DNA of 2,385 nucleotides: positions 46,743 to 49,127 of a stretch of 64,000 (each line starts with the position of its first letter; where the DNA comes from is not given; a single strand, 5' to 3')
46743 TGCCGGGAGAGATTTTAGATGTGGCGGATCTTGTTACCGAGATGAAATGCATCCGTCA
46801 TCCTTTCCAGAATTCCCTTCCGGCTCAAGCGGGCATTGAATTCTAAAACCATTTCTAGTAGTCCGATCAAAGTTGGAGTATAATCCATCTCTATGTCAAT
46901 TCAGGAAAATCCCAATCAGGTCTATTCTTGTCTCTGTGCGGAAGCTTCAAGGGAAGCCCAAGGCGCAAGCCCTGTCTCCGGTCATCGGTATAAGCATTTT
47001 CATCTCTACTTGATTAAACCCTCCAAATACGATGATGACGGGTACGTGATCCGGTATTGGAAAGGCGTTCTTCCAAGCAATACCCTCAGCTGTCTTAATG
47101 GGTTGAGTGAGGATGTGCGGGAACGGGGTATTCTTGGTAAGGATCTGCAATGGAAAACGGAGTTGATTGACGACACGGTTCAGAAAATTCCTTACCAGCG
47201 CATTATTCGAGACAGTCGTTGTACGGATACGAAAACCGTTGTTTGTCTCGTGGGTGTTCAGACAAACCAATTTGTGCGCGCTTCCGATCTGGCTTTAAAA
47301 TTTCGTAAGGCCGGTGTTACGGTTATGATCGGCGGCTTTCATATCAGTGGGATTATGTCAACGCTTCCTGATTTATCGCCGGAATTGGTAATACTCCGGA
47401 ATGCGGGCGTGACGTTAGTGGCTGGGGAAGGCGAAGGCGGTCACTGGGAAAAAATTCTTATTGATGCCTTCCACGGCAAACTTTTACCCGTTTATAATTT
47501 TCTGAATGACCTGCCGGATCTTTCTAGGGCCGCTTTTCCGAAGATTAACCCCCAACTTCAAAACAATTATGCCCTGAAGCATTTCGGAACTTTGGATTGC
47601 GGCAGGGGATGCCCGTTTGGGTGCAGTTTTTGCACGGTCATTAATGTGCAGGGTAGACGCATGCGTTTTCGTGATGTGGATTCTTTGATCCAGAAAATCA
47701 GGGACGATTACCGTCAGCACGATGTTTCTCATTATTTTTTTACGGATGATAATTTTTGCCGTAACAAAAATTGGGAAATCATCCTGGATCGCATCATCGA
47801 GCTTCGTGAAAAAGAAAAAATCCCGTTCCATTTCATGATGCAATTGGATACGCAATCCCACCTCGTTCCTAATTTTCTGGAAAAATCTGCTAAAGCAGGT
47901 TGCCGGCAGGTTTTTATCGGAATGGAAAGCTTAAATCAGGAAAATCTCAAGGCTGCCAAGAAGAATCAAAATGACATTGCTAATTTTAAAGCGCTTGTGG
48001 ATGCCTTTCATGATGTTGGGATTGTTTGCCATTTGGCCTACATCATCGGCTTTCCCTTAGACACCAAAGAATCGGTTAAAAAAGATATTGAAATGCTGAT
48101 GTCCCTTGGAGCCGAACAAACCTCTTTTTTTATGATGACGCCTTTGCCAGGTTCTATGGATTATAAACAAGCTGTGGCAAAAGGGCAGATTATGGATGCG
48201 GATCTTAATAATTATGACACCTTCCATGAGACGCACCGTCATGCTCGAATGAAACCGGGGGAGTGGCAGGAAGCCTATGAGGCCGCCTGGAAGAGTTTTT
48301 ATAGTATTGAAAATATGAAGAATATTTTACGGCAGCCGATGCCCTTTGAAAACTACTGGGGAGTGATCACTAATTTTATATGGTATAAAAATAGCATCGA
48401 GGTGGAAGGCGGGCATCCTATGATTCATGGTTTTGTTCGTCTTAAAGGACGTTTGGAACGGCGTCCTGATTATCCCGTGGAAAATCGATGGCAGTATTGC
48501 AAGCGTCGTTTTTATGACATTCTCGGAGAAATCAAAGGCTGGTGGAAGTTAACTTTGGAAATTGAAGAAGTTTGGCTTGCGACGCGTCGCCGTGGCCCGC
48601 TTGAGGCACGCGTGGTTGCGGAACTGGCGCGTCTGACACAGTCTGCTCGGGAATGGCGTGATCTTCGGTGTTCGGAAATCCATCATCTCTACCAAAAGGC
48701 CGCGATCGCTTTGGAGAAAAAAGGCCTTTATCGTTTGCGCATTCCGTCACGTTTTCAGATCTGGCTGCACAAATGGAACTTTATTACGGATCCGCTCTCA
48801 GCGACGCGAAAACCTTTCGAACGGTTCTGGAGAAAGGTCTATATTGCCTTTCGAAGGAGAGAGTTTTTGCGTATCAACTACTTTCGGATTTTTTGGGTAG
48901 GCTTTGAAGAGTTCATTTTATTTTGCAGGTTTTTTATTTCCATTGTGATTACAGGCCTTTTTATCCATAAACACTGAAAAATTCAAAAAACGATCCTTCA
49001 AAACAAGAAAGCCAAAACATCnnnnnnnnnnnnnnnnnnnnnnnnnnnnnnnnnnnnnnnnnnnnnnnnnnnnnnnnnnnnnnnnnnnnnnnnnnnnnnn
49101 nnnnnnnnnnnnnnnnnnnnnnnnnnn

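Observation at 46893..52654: Two B12-binding radical SAM enzymes translationally coupled to psd-pssA, directly downstream of a riboswitch-controlled B12 import operon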

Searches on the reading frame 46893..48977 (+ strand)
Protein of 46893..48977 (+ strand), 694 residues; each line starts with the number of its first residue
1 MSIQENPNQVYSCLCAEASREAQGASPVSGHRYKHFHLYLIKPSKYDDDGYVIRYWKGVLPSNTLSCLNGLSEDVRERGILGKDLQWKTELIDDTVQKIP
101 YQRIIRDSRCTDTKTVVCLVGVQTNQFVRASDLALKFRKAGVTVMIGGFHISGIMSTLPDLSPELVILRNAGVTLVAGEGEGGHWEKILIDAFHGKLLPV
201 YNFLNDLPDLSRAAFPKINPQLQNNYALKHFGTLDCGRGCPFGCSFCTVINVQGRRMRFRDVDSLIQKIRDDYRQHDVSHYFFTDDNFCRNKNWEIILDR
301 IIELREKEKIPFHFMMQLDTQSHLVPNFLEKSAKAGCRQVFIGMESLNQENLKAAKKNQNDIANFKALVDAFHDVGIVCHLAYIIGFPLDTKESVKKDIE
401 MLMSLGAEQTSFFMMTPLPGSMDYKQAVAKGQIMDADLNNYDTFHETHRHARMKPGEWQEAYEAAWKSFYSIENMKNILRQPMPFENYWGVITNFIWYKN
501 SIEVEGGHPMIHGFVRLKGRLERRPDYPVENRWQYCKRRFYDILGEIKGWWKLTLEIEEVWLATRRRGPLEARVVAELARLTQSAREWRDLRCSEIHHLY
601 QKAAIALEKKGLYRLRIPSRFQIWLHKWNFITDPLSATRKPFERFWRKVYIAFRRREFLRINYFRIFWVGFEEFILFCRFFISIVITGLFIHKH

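Call 9: search_protein_families(library=pfam, proteins=[window:46893-48977:+], max_evalue=0.01)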
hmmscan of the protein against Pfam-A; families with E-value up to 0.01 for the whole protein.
window:46893-48977:+ (694 aa): 1 family
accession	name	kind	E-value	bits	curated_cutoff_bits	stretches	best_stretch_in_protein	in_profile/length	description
PF04055.27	Radical_SAM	-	4.7e-17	63.1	29.5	1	237-402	4-166/166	Radical SAM superfamily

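Call 10: search_protein_families(library=ncbifam, proteins=[window:46893-48977:+], max_evalue=0.01)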
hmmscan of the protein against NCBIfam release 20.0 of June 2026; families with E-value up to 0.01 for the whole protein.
window:46893-48977:+ (694 aa): 28 families (the best 25 are shown)
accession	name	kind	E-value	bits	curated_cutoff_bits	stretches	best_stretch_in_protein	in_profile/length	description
TIGR03471.1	HpnJ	equivalog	3.9e-24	85.4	577.6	1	226-440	192-400/472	hopanoid biosynthesis associated radical SAM protein HpnJ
NF038361.1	rSAM_Sden_1168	equivalog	8.6e-21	74.1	575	1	234-454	285-500/560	Sden_1168 family B12-binding radical SAM P-methyltransferase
TIGR04072.2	rSAM_ladder_B12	equivalog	4.3e-19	68.5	360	1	141-435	98-380/443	lipid biosynthesis B12-binding/radical SAM protein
TIGR02026.1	BchE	equivalog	5.3e-19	68.5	481.35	1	235-471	198-429/497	magnesium-protoporphyrin IX monomethyl ester anaerobic oxidative cyclase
TIGR04479.1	bcpD_PhpK_rSAM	subfamily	7.9e-19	67.4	600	1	224-403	234-407/504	PhpK family radical SAM P-methyltransferase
TIGR04013.1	B12_SAM_MJ_1487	hypoth_equivalog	1.3e-16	60.5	251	2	112-281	41-200/382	TIGR04013 family B12-binding domain/radical SAM domain-containing protein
NF050148.1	rSAM_ApyD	equivalog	7.8e-15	54.3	750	1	234-430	202-396/645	RiPP biosynthesis radical SAM protein ApyD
NF033070.1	rSAM_AprD4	equivalog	1.3e-13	50.6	500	1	224-457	189-419/456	AprD4 family radical SAM diol-dehydratase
NF033712.0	B12_rSAM_KedN5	subfamily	1.4e-12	46.6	700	1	233-395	197-360/624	KedN5 family methylcobalamin-dependent radical SAM C-methyltransferase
TIGR04014.1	B12_SAM_MJ_0865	equivalog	2e-12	46.7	360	1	109-422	34-353/434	methyl-coenzyme M reductase glutamine C-methyltransferase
TIGR04295.1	B12_rSAM_oligo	hypoth_equivalog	4.3e-12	45.4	400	1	234-428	203-385/422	TIGR04295 family B12-binding domain-containing radical SAM protein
TIGR04385.1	B12_rSAM_cofa1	equivalog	1e-11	44.8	450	1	234-403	198-362/438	B12 lower ligand biosynthesis radical SAM protein BzaD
TIGR03975.1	rSAM_ocin_1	subfamily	1.6e-11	43.5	281.85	1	232-405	262-430/606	RiPP maturation radical SAM C-methyltransferase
TIGR04367.1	HpnR_B12_rSAM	equivalog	4.5e-11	42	650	1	233-435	188-381/490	hopanoid C-3 methylase HpnR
TIGR04428.1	B12_rSAM_trp_MT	equivalog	8e-10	37.7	500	1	231-413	216-406/558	tryptophan 2-C-methyltransferase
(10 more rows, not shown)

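Call 15: find_homologous_proteins(query=window:46893-48977:+)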
Query window:46893-48977:+ (694 aa): 7999 proteins with E <= 0.001 among 8000 candidates; the best 120 are listed.
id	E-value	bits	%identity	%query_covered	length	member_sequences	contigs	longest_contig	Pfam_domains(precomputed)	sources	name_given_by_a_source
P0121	0.0e+0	1653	100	100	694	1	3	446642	PF04055.28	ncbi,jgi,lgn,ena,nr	ncbi:MAG TPA: radical SAM protein [Candidatus Omnitrophota bacterium]|nr:radical SAM protein [Candid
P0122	0.0e+0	1410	84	100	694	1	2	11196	PF04055.28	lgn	-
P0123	0.0e+0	1283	76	100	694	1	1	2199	PF04055.28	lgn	-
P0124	0.0e+0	1273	76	100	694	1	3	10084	PF04055.28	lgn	-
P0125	0.0e+0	1209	72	100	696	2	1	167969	PF04055.28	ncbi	ncbi:MAG: radical SAM protein [Candidatus Omnitrophota bacterium]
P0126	0.0e+0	1204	72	100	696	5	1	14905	PF04055.28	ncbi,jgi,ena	ncbi:MAG: radical SAM protein [Candidatus Omnitrophota bacterium]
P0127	0.0e+0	1204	72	100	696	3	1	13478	PF04055.28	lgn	-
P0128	0.0e+0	1200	71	100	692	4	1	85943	PF04055.28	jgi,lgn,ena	-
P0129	0.0e+0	1199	71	100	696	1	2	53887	PF04055.28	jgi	jgi:radical SAM superfamily enzyme YgiQ (UPF0313 family)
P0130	0.0e+0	1199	71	100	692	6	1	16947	PF04055.28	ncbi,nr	ncbi:MAG: radical SAM protein [Candidatus Omnitrophica bacterium]|nr:radical SAM protein [Candidatus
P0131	0.0e+0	1195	71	100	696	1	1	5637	PF04055.28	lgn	-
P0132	0.0e+0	1195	73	100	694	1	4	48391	PF04055.28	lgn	-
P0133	0.0e+0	1191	70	100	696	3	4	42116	PF04055.28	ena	-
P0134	0.0e+0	1191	71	100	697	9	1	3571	PF04055.28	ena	-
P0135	0.0e+0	1191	71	100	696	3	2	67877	PF04055.28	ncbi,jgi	ncbi:MAG: radical SAM protein [Candidatus Omnitrophota bacterium]|jgi:radical SAM superfamily enzyme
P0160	0.0e+0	1124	66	100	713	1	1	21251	PF04055.28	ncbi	-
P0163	0.0e+0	1087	65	100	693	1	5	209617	PF04055.28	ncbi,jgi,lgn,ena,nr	ncbi:MAG TPA: radical SAM protein [Candidatus Omnitrophota bacterium]|nr:radical SAM protein [Candid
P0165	5.2e-282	956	61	97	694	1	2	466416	PF04055.28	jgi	jgi:radical SAM superfamily enzyme YgiQ (UPF0313 family)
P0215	4.9e-249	847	56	94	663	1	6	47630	PF04055.28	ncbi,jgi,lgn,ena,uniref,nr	ncbi:MAG: radical SAM protein [Candidatus Omnitrophica bacterium CG11_big_fil_rev_8_21_14_0_20_45_26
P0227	1.9e-244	832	54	95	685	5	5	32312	PF04055.28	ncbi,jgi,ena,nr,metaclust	ncbi:MAG: hypothetical protein A2036_03295 [Omnitrophica bacterium GWA2_50_21]|nr:MAG: hypothetical 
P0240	1.3e-238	812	54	93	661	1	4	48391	PF04055.28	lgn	-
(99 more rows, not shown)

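Call 23: find_encoding_contigs(protein=P0227, flank=8000, max_places=2)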
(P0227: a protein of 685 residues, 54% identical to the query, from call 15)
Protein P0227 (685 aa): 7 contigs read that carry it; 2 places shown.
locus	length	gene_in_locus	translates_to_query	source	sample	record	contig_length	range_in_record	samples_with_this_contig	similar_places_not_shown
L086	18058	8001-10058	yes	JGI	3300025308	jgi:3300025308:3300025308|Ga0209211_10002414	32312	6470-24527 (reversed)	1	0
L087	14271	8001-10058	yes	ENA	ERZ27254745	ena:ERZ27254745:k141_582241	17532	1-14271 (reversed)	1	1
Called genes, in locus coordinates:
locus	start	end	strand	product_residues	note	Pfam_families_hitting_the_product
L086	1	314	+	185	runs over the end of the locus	PF00908:dTDP_sugar_isom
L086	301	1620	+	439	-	PF21135:DRL_cat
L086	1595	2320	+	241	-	PF08421:Methyltransf_13, PF13489:Methyltransf_23, PF08241:Methyltransf_11 (weak), PF08242:Methyltransf_12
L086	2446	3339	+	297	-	PF03631:Virul_fac_BrkB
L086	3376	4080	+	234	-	PF05359:DUF748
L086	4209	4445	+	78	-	-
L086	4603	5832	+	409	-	PF00512:HisKA, PF02518:HATPase_c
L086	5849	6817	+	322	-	PF00072:Response_reg, PF00990:GGDEF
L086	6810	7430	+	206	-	PF00081:Sod_Fe_N, PF02777:Sod_Fe_C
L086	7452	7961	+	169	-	PF00210:Ferritin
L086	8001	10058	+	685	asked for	PF04055:Radical_SAM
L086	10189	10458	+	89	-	-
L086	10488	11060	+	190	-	-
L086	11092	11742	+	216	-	PF11769:DUF3313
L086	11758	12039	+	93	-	-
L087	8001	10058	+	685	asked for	PF04055:Radical_SAM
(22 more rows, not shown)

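Call 24: find_encoding_contigs(protein=P0215, flank=8000, max_places=2)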
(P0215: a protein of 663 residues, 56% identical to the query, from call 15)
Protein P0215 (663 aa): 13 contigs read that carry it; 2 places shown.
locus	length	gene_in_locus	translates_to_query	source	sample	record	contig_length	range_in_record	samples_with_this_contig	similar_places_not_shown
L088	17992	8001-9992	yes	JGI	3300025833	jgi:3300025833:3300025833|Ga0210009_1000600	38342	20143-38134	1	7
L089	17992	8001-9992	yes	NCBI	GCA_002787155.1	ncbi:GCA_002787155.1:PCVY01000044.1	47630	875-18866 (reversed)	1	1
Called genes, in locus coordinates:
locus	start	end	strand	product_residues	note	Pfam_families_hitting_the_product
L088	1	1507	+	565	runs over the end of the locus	PF05524:PEP-utilisers_N, PF00391:PEP-utilizers, PF02896:PEP-utilizers_C, PF03328:HpcH_HpaI (weak)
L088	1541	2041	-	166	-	PF13474:SnoaL_3, PF14534:DUF4440 (weak)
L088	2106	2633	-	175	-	PF07366:SnoaL, PF12680:SnoaL_2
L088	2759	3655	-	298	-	PF00126:HTH_1, PF03466:LysR_substrate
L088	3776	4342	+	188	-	PF00578:AhpC-TSA, PF08534:Redoxin, PF02630:SCO1-SenC (faint), PF10417:1-cysPrx_C (weak)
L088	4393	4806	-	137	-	-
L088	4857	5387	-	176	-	-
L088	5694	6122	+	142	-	PF02082:Rrf2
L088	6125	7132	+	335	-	PF07731:Cu-oxidase_2 (faint), PF07732:Cu-oxidase_3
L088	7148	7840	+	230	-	PF14686:fn3_3 (weak), PF13620:CarboxypepD_reg (weak)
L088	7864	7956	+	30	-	-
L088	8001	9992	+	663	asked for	PF04055:Radical_SAM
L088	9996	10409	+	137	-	PF14539:DUF4442, PF03061:4HBT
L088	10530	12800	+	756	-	PF22085:NorB_cytochrome_c-like, PF00115:COX1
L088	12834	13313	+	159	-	PF01814:Hemerythrin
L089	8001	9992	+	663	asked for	PF04055:Radical_SAM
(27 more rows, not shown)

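Call 25: find_encoding_contigs(protein=P0165, flank=8000, max_places=2)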
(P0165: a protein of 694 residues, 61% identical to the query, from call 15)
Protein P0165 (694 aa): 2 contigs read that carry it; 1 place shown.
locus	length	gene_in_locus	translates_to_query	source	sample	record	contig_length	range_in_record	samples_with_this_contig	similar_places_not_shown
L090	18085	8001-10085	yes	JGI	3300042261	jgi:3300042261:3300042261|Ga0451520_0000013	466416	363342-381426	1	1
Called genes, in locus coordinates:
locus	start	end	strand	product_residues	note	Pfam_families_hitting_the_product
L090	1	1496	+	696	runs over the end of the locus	PF01564:Spermine_synth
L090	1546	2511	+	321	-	PF02388:FemAB (weak), PF13480:Acetyltransf_6, PF02388:FemAB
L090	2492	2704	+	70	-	PF03994:DUF350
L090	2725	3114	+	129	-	PF02675:AdoMet_dc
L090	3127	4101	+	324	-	PF00149:Metallophos, PF12850:Metallophos_2 (faint)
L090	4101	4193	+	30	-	-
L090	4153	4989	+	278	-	PF05552:MS_channel_1st_1, PF00924:MS_channel_2nd, PF21082:MS_channel_3rd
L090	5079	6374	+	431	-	PF00860:Xan_ur_permease, PF00916:Sulfate_transp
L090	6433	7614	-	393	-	PF05977:MFS_3, PF07690:MFS_1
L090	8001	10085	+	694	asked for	PF04055:Radical_SAM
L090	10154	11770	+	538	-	PF02310:B12-binding, PF04055:Radical_SAM, PF13282:DUF4070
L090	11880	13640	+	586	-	PF00920:ILVD_EDD_N, PF24877:ILV_EDD_C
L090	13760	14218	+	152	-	PF00072:Response_reg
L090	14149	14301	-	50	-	-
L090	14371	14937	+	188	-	-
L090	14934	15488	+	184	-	-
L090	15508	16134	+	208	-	-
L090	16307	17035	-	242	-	PF12811:BaxI_1, PF01027:Bax1-I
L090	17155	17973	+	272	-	PF02129:Peptidase_S15, PF00561:Abhydrolase_1, PF12146:Hydrolase_4, PF20408:Abhydrolase_11 (faint), PF12697:Abhydrolase_6, PF00326:Peptidase_S9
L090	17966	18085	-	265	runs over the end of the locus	PF00459:Inositol_P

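Call 26: search_solved_structures(query=window:46893-48974:+, max_evalue=0.01)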
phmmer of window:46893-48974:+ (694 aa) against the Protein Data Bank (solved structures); distinct sequences matched with E-value up to 0.01: 4.
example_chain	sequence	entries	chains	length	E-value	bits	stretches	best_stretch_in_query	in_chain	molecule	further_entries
6fd2_B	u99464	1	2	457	1.1e-10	44.1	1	234-450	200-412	Putative apramycin biosynthetic oxidoreductase 4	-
7kdx_A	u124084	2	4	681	2.8e-06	29.5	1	228-409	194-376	Methyltransferase TokK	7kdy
6wte_A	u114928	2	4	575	4.4e-06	28.8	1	226-414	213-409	B12-binding domain-containing protein | Tryptophan-C2-methyltransferase containing B12-binding domain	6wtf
9ccb_A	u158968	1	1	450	7.7e-06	28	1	212-421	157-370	Radical SAM core domain-containing protein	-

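Call 29: find_related_loci(query=A2, collection=metagenome_contigs, flank=10000)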
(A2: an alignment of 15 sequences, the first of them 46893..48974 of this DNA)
Query A2 (694 aa) in metagenome_contigs; peptide patterns used: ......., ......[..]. (x = any residue, [..] = any of these).
600 stretches matched a pattern (row limit reached: there are more); 480 encode a relative of the query (tblastn E <= 1e-3); the best 80 are kept; 80 distinct loci.
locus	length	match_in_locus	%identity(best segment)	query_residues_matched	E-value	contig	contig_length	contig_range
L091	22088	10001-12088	71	1-694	0e+0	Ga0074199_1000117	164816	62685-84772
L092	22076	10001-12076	71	1-694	0e+0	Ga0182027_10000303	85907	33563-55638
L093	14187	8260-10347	71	1-694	0e+0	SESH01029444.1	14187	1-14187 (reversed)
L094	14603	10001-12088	70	1-694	0e+0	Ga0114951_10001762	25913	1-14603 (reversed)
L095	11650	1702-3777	65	1-691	0e+0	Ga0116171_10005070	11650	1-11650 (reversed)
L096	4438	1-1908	67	97-694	0e+0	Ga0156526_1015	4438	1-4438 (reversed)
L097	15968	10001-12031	62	14-685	0e+0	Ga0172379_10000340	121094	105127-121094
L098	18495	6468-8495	59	3-685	0e+0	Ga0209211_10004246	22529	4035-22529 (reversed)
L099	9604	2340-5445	57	30-685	0e+0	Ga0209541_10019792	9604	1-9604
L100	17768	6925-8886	56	34-685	0e+0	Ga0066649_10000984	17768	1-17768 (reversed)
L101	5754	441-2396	56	36-685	0e+0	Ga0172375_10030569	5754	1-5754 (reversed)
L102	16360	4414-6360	56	33-685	0e+0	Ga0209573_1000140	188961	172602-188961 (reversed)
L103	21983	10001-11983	54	34-692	0e+0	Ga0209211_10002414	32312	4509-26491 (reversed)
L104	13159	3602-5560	54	36-691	0e+0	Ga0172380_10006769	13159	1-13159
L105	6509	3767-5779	53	15-680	0e+0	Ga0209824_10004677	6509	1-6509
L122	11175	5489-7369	47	34-667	0e+0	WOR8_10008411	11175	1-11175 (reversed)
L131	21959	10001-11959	46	7-666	0e+0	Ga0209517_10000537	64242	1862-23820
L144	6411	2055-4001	46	11-666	0e+0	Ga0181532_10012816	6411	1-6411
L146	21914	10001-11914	47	21-666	0e+0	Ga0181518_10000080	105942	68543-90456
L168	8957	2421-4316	46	27-666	0e+0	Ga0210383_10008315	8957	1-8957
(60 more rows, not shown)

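Call 33: search_protein_families(library=pfam, proteins=[L144:4100-5659:+, L168:6674-8623:+, L131:12187-13221:+, L146:14792-15391:+, L100:8914-9327:+, L122:3918-4709:-, L131:14822-15115:-], max_evalue=0.001)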
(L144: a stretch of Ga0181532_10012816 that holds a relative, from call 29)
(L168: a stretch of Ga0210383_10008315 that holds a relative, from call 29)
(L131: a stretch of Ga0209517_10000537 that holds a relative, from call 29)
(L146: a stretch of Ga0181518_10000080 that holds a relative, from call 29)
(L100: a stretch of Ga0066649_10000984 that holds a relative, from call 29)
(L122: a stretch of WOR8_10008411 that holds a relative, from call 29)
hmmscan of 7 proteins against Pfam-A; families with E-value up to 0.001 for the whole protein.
L144:4100-5659:+ (519 aa): 3 families
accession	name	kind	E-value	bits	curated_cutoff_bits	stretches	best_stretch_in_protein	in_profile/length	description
PF01171.26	ATP_bind_3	-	1.4e-48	165.5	27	1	53-230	3-180/182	PP-loop family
PF11734.13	TilS_C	-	3.2e-14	52.5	22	1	441-508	1-68/74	TilS substrate C-terminal domain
PF09179.16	TilS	-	1.1e-05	26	21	1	309-369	8-66/67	TilS substrate binding domain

L168:6674-8623:+ (649 aa): 9 families
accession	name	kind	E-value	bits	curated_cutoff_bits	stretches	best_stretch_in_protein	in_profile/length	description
PF01434.24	Peptidase_M41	-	1.8e-73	247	29.9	1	413-600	1-190/191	Peptidase family M41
PF00004.35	AAA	-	1.2e-47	162.1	21.2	1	200-331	1-129/131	ATPase family associated with various cellular activities (AAA)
PF17862.7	AAA_lid_3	-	3.4e-13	49.3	27.2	1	355-398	1-44/45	AAA+ lid domain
PF06480.20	FtsH_ext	-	8.9e-11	42.4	25.5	1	10-105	1-97/103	FtsH Extracellular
PF07728.20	AAA_5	-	3e-07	31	22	1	199-321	1-137/139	AAA domain (dynein-related subfamily)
PF06068.19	TIP49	-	8.3e-07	28.9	23.8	1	161-233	21-88/347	TIP49 P-loop domain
PF13191.12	AAA_16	-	7.5e-05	23.7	32.6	0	197-222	24-49/167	AAA ATPase domain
PF05496.18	RuvB_N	-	8.9e-05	22.7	27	1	162-236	5-71/159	Holliday junction DNA helicase RuvB P-loop domain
PF13401.12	AAA_22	-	0.00047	20.9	27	0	200-224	8-35/130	AAA domain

L131:12187-13221:+ (344 aa): 1 family
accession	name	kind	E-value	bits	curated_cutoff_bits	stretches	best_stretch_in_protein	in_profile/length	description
PF00248.27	Aldo_ket_red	-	2.2e-28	99.6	24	1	82-268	17-208/291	Aldo/keto reductase family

L146:14792-15391:+ (199 aa): 1 family
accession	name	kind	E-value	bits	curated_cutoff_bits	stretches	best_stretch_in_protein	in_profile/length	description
PF00156.33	Pribosyltran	-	4.6e-14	52.5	26.3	1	13-155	10-143/158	Phosphoribosyl transferase domain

L100:8914-9327:+ (137 aa): 3 families
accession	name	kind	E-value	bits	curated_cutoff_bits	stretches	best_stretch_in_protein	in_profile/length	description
PF03061.28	4HBT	-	4.3e-17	62.6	20.6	1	47-123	2-78/79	Thioesterase superfamily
PF14539.12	DUF4442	-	4.3e-09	37.1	25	1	17-90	16-89/132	Domain of unknown function (DUF4442)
PF13622.12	4HBT_3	-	0.00019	22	24.3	1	44-127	6-79/83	Acyl-CoA thioesterase N-terminal domain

L122:3918-4709:- (263 aa): 2 families
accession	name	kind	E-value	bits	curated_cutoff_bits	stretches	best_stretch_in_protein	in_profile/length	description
PF00027.35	cNMP_binding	-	1.1e-19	70.6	27.5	1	69-154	2-87/89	Cyclic nucleotide-binding domain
PF13545.12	HTH_Crp_2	-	6.1e-10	39.4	27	1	188-245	1-56/70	Crp-like helix-turn-helix domain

L131:14822-15115:- (97 aa): 0 families
